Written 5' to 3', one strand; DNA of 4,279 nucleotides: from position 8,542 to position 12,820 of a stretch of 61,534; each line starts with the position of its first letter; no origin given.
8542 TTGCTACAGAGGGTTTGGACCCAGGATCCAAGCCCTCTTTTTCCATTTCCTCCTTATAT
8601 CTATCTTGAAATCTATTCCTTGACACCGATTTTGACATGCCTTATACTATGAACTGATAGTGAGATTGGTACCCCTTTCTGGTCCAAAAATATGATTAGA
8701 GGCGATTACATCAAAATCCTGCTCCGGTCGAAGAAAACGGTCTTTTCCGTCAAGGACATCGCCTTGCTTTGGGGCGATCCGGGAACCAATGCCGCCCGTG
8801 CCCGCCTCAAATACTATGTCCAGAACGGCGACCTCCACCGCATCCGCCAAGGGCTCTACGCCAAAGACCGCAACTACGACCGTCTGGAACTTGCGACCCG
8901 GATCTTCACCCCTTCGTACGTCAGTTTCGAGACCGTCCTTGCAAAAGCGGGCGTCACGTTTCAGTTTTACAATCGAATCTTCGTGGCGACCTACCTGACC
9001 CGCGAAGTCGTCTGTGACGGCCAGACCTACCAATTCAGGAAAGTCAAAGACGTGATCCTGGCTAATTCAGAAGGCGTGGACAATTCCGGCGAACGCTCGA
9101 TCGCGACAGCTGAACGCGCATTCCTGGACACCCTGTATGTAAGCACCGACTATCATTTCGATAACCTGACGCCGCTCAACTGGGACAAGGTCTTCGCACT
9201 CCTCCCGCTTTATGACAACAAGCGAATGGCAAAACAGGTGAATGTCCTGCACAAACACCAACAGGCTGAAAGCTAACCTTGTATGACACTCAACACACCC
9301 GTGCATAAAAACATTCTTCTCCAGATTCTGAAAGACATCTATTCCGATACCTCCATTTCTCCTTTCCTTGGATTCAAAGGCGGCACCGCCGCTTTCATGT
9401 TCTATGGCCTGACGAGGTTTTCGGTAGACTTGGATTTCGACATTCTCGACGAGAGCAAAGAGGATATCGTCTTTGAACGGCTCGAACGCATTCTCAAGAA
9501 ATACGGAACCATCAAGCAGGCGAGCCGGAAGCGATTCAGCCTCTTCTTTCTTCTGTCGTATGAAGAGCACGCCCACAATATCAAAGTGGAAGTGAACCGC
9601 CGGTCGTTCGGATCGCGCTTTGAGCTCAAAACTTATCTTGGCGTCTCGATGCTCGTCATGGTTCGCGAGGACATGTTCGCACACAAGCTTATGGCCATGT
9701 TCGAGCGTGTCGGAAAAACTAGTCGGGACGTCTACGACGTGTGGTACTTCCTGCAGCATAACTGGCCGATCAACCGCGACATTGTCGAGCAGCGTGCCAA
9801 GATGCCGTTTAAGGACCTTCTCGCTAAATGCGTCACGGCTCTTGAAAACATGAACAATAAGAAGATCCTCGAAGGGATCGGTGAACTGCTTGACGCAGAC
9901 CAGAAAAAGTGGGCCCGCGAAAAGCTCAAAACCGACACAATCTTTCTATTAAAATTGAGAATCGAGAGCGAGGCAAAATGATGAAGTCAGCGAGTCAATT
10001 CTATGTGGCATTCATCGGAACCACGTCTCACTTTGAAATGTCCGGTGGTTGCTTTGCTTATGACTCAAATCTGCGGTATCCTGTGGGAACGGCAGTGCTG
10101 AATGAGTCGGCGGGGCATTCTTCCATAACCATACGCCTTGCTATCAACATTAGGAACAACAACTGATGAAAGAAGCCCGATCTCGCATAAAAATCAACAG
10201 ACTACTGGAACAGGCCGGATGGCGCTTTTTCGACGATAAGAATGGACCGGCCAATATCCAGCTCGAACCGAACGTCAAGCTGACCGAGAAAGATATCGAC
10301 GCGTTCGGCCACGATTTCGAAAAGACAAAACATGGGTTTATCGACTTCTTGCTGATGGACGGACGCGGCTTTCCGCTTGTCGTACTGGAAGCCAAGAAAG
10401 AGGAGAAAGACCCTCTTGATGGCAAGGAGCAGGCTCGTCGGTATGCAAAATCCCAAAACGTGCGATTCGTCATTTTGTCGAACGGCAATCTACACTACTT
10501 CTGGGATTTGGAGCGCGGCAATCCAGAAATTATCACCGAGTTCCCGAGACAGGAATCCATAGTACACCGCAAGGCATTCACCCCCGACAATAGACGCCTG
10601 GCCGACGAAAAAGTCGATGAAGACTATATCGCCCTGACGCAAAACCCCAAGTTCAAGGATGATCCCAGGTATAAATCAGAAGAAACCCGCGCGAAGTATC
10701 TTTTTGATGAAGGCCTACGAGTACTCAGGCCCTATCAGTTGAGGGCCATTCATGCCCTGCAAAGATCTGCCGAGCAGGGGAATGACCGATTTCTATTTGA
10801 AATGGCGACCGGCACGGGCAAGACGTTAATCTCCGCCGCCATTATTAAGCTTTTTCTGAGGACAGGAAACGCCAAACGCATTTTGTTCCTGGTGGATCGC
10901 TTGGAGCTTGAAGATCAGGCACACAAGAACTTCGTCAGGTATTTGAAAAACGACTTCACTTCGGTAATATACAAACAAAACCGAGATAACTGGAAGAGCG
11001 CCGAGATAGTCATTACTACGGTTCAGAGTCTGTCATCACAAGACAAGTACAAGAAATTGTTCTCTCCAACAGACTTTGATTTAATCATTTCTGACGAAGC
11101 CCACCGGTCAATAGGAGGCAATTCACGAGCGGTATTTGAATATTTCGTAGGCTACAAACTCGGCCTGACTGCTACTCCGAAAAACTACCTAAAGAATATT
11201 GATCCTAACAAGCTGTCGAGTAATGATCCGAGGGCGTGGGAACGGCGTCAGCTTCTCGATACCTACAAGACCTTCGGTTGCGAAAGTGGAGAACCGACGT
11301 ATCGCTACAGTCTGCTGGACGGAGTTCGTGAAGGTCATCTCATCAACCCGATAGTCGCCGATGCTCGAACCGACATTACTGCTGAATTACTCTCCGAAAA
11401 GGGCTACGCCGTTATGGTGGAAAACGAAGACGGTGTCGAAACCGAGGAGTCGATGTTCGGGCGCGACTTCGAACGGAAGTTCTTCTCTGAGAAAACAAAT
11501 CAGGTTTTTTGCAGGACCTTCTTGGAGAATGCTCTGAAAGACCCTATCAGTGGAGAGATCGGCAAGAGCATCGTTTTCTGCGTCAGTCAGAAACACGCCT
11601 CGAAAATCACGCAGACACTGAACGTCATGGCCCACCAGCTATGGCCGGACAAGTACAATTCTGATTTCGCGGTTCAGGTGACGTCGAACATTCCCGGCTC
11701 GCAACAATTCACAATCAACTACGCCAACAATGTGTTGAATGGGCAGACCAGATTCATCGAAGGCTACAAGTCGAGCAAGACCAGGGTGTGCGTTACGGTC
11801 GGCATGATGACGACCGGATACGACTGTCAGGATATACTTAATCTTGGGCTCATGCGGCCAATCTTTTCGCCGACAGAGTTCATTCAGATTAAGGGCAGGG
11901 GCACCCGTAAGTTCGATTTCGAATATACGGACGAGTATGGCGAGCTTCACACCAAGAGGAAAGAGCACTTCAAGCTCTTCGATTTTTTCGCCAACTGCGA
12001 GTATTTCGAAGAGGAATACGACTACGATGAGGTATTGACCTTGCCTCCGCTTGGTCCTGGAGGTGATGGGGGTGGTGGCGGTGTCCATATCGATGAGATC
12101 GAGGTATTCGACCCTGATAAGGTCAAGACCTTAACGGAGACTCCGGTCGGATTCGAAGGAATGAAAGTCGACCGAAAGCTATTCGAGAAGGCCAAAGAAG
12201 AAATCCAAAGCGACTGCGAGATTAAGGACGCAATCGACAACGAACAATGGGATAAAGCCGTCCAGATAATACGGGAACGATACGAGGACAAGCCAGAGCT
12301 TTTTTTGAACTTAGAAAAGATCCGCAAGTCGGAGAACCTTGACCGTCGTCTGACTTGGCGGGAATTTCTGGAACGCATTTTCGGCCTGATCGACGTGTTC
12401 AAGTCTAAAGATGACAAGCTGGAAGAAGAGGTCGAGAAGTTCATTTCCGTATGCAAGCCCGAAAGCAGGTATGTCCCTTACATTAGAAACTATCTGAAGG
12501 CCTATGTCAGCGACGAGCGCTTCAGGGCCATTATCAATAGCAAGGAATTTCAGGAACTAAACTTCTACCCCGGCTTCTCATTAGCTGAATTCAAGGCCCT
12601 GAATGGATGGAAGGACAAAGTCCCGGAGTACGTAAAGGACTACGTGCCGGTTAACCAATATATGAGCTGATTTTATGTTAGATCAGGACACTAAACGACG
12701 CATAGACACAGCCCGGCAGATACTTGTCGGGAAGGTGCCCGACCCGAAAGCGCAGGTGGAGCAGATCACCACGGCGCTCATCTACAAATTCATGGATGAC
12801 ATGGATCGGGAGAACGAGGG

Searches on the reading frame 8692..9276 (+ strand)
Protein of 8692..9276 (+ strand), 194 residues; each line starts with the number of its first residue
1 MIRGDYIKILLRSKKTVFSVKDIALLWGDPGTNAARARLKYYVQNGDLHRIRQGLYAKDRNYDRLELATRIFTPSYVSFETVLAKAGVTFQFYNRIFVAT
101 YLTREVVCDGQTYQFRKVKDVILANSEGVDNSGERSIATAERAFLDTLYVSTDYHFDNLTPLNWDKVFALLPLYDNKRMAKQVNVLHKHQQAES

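Call 58: search_protein_families(library=padloc, proteins=[window:8692-9276:+], max_evalue=0.00001)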
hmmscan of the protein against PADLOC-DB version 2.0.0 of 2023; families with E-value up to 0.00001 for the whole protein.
window:8692-9276:+ (194 aa): 10 families
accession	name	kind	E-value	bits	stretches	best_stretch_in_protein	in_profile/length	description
PDLC02255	AbiEi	-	2.7e-62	207.7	1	5-186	3-183/186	AbiEi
PDLC02241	AbiEi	-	7.9e-18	63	1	15-186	12-194/199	AbiEi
PDLC02272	AbiEi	-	2.4e-15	54.9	1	17-189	15-197/200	AbiEi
PDLC02267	AbiEi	-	3e-14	51.1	1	7-149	10-153/252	AbiEi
PDLC02230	AbiEi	-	1.7e-12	45.5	1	33-152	17-137/192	AbiEi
PDLC02269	AbiEi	-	9.6e-11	39.5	1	14-148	9-144/251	AbiEi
PDLC02287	AbiEi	-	3.9e-09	34.4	1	15-148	10-144/253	AbiEi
PDLC02232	AbiEi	-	2.4e-08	32.1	1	12-101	15-111/177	AbiEi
PDLC02240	AbiEi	-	9.1e-07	26.6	1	15-87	15-91/216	AbiEi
PDLC02225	AbiEi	-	1.2e-06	26.3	1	34-118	30-113/198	AbiEi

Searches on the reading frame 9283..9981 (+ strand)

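Call 58: search_protein_families(library=padloc, proteins=[window:9283-9981:+], max_evalue=0.00001)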
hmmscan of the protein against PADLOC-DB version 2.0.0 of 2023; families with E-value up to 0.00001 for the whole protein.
window:9283-9981:+ (232 aa): 17 families
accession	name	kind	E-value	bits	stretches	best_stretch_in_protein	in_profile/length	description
PDLC02324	AbiEii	-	4.5e-79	263.5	1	7-226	5-224/231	AbiEii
PDLC02330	AbiEii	-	5.9e-19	66.7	1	14-211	13-203/219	AbiEii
PDLC02307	AbiEii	-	3.2e-17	61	1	7-173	7-161/219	AbiEii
PDLC02323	AbiEii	-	2.5e-16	58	1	14-174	26-201/248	AbiEii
PDLC02304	AbiEii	-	2.4e-13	48.6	1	11-189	26-221/260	AbiEii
PDLC02328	AbiEii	-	2.5e-13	48.4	1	30-175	16-161/203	AbiEii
PDLC02305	AbiEii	-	2.7e-13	47.8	1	11-161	27-195/306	AbiEii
PDLC02293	AbiEii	-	6.5e-13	46.8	2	30-60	43-73/270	AbiEii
PDLC02298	AbiEii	-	3.2e-12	44.4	1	5-210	5-210/220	AbiEii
PDLC02294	AbiEii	-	5.2e-12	44.1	1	11-193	27-223/260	AbiEii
PDLC02313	AbiEii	-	6.9e-12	43.4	1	11-200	27-232/254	AbiEii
PDLC02290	AbiEii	-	9.4e-12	43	1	11-166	11-168/290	AbiEii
PDLC02296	AbiEii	-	3.1e-10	37.7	0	7-74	24-90/282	AbiEii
PDLC02321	AbiEii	-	8.8e-09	33.4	0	11-73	27-86/296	AbiEii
PDLC02317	AbiEii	-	1.5e-07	28.7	0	12-64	27-80/396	AbiEii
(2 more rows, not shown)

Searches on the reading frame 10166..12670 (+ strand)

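Call 58: search_protein_families(library=padloc, proteins=[window:10166-12670:+], max_evalue=0.00001)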
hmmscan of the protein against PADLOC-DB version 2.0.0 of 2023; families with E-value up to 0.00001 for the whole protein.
window:10166-12670:+ (834 aa): 17 families
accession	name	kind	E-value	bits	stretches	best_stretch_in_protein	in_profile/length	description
PDLC03047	REase_I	-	1.9e-58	196.1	2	188-625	345-740/1107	Type I restriction enzyme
PDLC03049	REase_I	-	8.2e-43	144.5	2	32-340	33-325/807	Type I restriction enzyme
PDLC03042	REase_I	-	1.3e-28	96.9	1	187-582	445-830/1170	Type I restriction enzyme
PDLC03658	mREase_IV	-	1.5e-20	70.6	1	191-339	227-372/953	Type IV methyl-directed restriction enzyme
PDLC02707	PbeA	-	2.4e-19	67.4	1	169-343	239-418/672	PbeA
PDLC03659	mREase_IV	-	1.7e-17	60.6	1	204-340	237-373/945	Type IV methyl-directed restriction enzyme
PDLC03048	REase_I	-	8e-15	52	1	182-339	236-409/976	Type I restriction enzyme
PDLC03045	REase_I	-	1.3e-13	47.8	1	184-346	255-431/995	Type I restriction enzyme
PDLC02704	PbeA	-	2.5e-13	47.4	1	186-350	254-430/682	PbeA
PDLC03597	REase_MTase_IIG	-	6.4e-13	45.2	1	183-266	164-247/1646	Type IIG restriction enzyme-methyltransferase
PDLC02706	PbeA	-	6.8e-11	39.5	1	167-341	253-434/722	PbeA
PDLC01439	typeIV_DinG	-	2.9e-09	34.1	1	183-255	13-78/575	CAS-IV-A; associated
PDLC03046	REase_I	-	1.2e-07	28.1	1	184-265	261-342/1025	Type I restriction enzyme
PDLC00659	HmaA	-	1.8e-06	24.1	1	207-314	123-234/1176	SNF2 helicase / DEAD-box helicase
PDLC02634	DrmD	-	1.9e-06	24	1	199-314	101-220/900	DrmD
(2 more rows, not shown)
